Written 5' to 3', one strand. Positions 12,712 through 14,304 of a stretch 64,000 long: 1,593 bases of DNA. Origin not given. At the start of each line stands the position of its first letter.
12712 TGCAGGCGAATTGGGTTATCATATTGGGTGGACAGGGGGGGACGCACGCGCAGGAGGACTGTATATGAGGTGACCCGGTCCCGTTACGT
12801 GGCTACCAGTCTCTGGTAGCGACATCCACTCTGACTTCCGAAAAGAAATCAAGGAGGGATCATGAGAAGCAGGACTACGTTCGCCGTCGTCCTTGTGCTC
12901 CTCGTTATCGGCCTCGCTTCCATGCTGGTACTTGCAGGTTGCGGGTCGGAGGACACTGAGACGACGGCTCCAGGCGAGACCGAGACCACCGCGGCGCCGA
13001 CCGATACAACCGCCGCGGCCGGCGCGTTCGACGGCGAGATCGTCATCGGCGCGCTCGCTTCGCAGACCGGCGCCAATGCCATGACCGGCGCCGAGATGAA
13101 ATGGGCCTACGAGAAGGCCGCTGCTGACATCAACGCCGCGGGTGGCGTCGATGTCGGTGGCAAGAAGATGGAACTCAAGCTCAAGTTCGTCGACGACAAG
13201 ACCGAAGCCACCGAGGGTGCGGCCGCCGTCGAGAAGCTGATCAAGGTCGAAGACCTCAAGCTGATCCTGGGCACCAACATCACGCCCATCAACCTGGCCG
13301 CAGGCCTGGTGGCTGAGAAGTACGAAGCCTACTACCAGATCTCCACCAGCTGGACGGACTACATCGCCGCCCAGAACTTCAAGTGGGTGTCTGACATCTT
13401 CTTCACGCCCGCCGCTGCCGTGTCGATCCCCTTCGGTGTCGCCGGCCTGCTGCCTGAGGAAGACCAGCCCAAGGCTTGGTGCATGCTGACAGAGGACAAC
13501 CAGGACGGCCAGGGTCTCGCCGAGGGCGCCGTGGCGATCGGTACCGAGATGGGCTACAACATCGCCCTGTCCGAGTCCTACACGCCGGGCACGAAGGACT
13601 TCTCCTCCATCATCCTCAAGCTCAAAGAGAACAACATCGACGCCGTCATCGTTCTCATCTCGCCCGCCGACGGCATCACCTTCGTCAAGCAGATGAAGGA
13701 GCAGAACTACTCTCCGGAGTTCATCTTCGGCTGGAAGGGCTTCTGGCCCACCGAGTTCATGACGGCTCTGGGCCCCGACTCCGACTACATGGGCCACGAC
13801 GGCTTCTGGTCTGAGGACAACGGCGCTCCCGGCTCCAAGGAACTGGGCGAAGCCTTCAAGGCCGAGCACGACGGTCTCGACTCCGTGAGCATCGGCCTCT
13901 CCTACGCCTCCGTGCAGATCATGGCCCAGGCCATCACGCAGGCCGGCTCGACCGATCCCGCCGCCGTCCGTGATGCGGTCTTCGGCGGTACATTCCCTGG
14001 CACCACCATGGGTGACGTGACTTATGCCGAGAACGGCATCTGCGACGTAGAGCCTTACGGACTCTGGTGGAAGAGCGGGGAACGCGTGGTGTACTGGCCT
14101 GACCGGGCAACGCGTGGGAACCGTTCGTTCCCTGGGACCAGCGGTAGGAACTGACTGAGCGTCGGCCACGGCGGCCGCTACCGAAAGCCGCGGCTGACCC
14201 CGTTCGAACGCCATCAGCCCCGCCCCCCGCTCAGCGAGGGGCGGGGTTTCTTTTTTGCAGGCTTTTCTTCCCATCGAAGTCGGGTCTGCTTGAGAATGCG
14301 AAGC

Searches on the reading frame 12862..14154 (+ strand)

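Call 59: search_protein_families(library=pfam, proteins=[window:12862-14154:+], max_evalue=0.00001)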
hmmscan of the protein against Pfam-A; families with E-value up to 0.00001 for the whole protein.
window:12862-14154:+ (430 aa): 3 families
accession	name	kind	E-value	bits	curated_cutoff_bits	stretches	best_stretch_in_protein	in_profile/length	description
PF13458.12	Peripla_BP_6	-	1.3e-43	150.5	31.7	1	59-388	1-322/343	Periplasmic binding protein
PF13433.12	Peripla_BP_5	-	1.1e-14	54.8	27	2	60-138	1-75/363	Periplasmic binding protein domain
PF01094.35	ANF_receptor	-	2.3e-06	27.3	25.4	1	207-366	123-298/353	Receptor family ligand binding region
